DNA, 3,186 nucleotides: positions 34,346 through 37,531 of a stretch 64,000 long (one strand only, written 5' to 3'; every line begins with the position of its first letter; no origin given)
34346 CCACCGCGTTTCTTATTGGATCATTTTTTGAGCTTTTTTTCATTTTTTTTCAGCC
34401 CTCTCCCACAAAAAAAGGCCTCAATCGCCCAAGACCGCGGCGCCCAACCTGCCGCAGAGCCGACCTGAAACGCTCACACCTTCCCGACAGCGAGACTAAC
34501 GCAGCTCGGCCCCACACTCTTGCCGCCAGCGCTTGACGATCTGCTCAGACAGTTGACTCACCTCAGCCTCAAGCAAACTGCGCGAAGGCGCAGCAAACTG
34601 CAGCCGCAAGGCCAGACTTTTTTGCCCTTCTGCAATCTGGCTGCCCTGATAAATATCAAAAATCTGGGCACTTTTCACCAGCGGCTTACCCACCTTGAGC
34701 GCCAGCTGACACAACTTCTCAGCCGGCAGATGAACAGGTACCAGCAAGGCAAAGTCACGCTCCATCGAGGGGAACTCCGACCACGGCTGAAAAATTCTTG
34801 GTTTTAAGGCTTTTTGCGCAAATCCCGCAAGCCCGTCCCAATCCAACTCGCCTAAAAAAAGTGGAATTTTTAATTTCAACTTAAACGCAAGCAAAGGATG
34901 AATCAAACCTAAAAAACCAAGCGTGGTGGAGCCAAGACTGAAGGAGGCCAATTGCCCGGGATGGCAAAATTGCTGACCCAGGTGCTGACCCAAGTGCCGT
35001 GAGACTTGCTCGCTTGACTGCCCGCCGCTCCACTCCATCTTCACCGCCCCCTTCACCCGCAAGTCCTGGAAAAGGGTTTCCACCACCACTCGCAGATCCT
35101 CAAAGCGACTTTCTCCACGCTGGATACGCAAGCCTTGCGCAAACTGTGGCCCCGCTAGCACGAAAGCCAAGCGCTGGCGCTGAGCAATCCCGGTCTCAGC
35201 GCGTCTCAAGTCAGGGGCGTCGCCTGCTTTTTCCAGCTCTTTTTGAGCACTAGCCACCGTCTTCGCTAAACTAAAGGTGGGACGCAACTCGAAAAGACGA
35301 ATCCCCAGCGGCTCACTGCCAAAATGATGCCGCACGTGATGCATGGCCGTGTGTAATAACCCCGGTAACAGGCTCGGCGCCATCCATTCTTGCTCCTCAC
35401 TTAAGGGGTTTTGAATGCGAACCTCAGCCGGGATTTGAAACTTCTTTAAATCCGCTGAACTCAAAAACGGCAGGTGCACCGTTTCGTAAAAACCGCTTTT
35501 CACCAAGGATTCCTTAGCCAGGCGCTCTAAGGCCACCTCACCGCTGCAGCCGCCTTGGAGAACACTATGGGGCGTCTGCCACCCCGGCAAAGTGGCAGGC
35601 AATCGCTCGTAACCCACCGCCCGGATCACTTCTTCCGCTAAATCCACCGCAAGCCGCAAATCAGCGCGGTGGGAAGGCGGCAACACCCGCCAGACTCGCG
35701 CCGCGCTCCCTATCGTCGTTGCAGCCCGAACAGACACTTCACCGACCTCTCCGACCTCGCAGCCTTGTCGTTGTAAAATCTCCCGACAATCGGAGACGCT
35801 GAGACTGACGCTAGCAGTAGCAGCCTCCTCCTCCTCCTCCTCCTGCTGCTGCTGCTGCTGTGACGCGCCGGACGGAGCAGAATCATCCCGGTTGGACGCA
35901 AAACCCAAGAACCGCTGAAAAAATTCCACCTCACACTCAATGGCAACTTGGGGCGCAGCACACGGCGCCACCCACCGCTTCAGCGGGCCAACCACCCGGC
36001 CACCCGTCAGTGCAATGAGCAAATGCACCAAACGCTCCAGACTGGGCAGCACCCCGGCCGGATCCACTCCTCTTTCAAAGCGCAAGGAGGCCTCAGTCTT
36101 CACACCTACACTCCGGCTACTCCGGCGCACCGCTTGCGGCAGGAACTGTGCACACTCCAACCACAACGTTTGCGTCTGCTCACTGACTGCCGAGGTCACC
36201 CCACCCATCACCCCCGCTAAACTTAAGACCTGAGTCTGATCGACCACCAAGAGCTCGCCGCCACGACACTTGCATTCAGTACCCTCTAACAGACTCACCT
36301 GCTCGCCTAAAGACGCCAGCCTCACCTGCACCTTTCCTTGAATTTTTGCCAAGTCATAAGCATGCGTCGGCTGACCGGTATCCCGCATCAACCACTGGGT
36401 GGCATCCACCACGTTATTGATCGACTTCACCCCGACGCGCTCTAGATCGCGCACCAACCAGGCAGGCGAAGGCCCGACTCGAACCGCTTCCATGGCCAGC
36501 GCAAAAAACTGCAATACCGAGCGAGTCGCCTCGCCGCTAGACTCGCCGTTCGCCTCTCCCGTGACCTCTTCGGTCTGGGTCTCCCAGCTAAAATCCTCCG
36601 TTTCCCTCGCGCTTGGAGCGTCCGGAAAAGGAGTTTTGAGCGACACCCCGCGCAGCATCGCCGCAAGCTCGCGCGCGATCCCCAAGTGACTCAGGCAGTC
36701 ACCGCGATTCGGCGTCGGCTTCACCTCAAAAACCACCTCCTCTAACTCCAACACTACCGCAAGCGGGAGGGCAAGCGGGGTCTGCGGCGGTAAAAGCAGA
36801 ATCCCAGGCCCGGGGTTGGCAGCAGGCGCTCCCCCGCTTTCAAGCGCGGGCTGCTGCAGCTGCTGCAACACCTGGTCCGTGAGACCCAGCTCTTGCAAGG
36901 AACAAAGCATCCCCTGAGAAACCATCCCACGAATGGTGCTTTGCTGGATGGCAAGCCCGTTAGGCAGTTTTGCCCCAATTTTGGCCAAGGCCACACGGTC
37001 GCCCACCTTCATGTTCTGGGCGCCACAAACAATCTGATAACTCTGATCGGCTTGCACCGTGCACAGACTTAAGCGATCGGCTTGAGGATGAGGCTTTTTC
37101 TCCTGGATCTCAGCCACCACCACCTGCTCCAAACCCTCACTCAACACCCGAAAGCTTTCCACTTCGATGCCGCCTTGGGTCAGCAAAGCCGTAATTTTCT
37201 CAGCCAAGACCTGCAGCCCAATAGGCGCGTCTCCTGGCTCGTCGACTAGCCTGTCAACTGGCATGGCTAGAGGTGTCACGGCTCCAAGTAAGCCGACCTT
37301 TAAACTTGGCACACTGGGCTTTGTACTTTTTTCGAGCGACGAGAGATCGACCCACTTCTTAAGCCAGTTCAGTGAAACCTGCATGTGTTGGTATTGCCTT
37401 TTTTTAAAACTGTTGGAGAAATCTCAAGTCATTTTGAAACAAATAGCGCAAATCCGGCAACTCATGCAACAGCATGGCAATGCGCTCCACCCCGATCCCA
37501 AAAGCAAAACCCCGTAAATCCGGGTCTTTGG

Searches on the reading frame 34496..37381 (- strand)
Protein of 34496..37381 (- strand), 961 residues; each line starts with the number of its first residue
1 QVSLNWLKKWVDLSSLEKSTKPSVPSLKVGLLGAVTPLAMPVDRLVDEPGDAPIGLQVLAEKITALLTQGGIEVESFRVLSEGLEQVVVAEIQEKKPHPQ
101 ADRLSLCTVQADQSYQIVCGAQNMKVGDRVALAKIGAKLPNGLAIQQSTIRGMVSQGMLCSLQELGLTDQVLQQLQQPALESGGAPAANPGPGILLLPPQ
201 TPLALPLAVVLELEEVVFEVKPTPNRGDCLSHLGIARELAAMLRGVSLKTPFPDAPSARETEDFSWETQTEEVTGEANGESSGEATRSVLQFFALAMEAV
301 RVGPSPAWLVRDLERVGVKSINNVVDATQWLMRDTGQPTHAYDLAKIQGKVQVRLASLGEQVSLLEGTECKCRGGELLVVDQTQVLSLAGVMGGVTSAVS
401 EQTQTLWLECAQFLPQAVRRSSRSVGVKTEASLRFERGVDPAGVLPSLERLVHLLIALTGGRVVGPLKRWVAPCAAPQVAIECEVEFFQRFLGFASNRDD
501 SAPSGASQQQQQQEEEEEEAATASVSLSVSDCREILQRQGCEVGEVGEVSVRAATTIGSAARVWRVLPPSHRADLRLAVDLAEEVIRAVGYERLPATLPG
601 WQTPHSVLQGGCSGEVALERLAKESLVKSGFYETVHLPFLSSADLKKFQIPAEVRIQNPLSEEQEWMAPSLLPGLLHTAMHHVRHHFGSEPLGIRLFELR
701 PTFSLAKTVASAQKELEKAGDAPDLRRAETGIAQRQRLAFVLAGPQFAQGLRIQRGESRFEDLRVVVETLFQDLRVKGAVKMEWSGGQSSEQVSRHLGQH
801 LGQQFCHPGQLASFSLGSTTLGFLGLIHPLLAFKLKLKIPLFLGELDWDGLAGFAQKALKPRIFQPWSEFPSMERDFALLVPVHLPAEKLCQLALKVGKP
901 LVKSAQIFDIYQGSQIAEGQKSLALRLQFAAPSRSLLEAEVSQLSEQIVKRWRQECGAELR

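Call 14: search_protein_families(library=pfam, proteins=[window:34496-37381:-], max_evalue=0.001)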
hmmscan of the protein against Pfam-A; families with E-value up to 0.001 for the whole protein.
window:34496-37381:- (961 aa): 5 families
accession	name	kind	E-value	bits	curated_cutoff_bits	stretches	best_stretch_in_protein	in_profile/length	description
PF03483.22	B3_4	-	1.9e-51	174.6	29.3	1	291-459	4-173/174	B3/4 domain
PF17759.6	tRNA_synthFbeta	-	4.6e-32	111.7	22.4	1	608-848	10-214/214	Phenylalanyl tRNA synthetase beta chain CLM domain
PF03147.19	FDX-ACB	-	4.6e-25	88.3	31.1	1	868-961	1-94/94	Ferredoxin-fold anticodon binding domain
PF01588.26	tRNA_bind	-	1.1e-15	58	27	1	87-176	1-88/96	Putative tRNA binding domain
PF03484.21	B5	-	6.9e-11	42.6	28.6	1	525-591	14-67/67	tRNA synthetase B5 domain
